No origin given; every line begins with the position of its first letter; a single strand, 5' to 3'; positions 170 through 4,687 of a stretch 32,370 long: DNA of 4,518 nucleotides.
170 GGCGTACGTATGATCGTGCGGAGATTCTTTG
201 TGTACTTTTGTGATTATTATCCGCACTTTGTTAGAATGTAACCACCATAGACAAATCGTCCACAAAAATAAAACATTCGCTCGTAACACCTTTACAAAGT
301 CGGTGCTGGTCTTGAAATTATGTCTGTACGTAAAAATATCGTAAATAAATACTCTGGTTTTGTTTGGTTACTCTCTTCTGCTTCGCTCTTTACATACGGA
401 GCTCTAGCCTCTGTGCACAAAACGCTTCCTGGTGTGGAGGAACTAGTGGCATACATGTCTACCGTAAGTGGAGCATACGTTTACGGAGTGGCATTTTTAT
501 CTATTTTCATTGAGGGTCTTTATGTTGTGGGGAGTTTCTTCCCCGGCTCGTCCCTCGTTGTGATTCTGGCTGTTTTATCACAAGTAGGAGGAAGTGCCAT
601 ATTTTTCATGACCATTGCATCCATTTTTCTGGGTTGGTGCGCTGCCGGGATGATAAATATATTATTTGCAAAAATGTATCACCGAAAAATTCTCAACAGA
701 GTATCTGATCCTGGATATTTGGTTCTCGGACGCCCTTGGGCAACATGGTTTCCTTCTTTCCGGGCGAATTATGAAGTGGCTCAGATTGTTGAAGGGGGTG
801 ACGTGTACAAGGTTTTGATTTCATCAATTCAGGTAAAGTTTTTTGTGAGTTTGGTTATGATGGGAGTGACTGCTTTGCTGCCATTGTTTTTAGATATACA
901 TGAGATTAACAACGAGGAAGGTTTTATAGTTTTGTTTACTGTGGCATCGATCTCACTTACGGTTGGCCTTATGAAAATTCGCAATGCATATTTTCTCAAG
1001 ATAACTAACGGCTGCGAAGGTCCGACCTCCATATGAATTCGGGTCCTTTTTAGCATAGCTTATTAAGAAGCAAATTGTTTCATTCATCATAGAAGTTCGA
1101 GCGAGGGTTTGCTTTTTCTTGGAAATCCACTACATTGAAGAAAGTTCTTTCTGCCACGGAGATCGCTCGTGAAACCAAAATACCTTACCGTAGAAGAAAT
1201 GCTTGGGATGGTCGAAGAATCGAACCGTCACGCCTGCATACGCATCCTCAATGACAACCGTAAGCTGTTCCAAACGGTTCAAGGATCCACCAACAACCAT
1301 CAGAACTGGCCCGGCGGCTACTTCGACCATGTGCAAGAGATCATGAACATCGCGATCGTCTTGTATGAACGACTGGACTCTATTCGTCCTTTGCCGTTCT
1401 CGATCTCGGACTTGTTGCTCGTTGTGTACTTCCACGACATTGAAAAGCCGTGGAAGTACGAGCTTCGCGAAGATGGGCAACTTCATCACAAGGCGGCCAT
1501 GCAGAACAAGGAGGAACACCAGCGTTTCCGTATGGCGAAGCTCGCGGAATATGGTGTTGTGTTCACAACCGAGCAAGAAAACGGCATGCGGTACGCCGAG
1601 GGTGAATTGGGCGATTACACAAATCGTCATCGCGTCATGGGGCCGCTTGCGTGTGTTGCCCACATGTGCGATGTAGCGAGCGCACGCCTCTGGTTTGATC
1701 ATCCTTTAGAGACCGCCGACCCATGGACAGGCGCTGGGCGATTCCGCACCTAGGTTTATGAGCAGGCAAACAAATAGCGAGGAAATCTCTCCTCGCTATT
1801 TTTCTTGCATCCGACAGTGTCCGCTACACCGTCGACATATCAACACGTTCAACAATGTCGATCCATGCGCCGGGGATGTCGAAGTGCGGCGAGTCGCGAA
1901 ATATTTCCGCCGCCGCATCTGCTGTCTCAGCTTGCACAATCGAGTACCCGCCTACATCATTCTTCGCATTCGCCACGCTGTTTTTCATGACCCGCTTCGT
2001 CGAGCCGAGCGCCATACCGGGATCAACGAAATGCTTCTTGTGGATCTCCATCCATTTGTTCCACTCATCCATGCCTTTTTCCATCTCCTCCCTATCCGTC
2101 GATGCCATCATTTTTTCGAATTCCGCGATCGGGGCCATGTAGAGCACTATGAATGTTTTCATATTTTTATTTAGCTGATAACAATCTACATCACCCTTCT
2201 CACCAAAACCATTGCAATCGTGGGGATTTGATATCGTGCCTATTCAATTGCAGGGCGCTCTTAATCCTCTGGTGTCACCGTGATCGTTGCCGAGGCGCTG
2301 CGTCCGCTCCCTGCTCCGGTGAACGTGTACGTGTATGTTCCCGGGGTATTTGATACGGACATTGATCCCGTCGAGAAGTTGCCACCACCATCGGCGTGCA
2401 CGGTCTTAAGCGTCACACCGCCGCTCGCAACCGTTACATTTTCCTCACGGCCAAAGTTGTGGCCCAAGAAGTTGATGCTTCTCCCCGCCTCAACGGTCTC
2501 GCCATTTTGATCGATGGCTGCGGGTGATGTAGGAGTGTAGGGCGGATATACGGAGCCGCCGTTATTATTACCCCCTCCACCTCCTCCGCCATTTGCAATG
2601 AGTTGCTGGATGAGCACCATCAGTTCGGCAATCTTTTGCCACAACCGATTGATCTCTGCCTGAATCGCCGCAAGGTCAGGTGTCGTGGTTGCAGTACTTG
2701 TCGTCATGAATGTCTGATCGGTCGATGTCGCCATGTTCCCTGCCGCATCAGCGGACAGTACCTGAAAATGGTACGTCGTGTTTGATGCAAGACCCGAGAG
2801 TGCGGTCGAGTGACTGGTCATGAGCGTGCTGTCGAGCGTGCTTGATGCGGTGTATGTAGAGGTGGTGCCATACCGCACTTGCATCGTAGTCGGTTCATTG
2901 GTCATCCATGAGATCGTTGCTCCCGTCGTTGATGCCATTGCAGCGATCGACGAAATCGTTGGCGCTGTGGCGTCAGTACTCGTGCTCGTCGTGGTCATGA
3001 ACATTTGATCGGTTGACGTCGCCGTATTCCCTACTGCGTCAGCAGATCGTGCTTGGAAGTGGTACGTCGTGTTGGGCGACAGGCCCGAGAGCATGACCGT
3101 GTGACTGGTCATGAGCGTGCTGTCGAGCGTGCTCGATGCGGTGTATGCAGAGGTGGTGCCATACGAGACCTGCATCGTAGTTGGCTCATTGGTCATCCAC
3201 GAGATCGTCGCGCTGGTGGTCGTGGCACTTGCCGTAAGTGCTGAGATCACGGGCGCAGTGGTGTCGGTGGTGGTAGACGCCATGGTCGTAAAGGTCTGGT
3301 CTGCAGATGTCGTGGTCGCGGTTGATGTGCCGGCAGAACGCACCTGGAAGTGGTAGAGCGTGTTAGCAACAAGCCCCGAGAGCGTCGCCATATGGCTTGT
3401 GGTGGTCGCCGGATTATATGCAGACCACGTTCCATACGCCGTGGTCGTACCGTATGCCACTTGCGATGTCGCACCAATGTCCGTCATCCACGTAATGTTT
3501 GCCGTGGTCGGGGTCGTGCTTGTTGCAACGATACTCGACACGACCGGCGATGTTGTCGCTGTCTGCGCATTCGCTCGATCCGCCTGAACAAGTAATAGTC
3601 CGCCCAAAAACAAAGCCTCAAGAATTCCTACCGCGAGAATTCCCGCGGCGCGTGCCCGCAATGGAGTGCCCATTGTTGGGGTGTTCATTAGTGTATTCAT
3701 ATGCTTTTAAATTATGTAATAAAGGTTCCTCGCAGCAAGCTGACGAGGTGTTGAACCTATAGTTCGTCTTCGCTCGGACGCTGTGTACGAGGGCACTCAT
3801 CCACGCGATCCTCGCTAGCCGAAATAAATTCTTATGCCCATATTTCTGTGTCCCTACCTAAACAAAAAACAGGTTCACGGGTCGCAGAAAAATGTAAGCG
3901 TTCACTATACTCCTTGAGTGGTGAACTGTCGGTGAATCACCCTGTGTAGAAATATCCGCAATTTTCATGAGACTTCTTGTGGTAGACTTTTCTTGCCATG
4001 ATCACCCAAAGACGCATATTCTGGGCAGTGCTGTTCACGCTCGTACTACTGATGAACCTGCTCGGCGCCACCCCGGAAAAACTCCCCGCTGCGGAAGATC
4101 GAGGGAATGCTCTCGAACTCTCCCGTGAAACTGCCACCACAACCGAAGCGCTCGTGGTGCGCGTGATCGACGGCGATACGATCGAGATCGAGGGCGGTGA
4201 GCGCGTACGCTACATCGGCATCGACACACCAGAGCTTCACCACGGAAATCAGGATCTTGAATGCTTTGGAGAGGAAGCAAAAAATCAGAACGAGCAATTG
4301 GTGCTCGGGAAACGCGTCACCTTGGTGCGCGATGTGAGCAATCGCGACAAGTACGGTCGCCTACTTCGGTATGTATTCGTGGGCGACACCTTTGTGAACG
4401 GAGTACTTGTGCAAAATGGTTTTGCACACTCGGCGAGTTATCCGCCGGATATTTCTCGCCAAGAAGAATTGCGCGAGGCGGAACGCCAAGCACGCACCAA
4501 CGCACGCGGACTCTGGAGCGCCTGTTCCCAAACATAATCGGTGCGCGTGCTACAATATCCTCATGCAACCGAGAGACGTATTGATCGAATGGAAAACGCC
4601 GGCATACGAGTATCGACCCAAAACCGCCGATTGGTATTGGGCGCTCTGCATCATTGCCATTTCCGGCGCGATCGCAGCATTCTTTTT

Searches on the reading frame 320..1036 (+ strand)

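Call 43: search_protein_families(library=pfam, proteins=[window:320-1036:+], max_evalue=0.001)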
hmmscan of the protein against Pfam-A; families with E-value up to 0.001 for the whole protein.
window:320-1036:+ (238 aa): 0 families

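Call 94: search_protein_families(library=ncbifam, proteins=[window:320-1036:+], max_evalue=0.01)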
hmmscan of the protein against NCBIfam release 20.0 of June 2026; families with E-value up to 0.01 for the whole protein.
window:320-1036:+ (238 aa): 1 family
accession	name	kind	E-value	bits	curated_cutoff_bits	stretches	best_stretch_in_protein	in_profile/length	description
NF008102.0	PRK10847.1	equivalog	0.00076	19.3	236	1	46-124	21-100/219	DedA family protein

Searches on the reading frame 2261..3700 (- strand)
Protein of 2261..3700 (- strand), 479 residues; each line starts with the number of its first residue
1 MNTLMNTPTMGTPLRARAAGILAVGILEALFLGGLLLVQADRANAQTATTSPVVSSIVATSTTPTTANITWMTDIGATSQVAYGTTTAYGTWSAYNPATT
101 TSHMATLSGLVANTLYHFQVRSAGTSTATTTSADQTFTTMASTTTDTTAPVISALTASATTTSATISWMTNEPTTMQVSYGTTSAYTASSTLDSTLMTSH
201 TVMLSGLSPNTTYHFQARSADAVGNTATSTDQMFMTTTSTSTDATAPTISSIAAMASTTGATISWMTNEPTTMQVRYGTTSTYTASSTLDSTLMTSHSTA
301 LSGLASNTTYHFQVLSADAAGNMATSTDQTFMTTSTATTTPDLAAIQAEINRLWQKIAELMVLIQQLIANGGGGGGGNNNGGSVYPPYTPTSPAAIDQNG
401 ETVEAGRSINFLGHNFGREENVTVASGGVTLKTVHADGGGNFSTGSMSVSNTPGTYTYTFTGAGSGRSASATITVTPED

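Call 43: search_protein_families(library=pfam, proteins=[window:2261-3700:-], max_evalue=0.001)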
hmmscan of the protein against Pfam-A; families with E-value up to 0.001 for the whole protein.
window:2261-3700:- (479 aa): 4 families
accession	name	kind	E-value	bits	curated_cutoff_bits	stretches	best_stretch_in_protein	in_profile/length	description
PF16656.11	Pur_ac_phosph_N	-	2e-23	83.2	30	3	155-227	6-84/93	Purple acid Phosphatase, N-terminal domain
PF00041.27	fn3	-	3e-13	50.2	25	1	155-229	6-78/84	Fibronectin type III domain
PF16655.11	PhoD_N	-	0.00019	22.4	30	0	163-222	27-81/90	PhoD-like phosphatase, N-terminal domain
PF16893.11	fn3_2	-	0.00092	19.8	27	0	293-324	50-81/89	Fibronectin type III domain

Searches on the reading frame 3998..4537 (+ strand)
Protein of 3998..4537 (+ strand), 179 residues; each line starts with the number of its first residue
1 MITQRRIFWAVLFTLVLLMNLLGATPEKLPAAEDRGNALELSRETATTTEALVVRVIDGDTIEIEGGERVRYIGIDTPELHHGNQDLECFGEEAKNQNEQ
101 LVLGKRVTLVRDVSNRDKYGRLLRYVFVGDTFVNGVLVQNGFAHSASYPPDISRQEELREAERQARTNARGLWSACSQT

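Call 43: search_protein_families(library=pfam, proteins=[window:3998-4537:+], max_evalue=0.001)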
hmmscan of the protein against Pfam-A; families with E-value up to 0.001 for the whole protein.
window:3998-4537:+ (179 aa): 1 family
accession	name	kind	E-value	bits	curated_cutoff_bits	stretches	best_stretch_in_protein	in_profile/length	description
PF00565.23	SNase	-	2.4e-24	86.3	21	1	69-174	1-106/107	Staphylococcal nuclease homologue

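Call 94: search_protein_families(library=ncbifam, proteins=[window:3998-4537:+], max_evalue=0.01)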
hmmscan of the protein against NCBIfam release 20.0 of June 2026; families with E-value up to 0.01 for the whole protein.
window:3998-4537:+ (179 aa): 2 families
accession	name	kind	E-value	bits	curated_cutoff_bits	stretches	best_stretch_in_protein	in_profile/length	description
NF047694.1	TnucaseNucIStaph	equivalog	7.1e-26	90.7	250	1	42-174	38-175/175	thermonuclease NucI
NF047969.1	CaNuclEcnA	equivalog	6.7e-18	65.1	180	1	50-174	6-149/151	calcium-activated nuclease EcnA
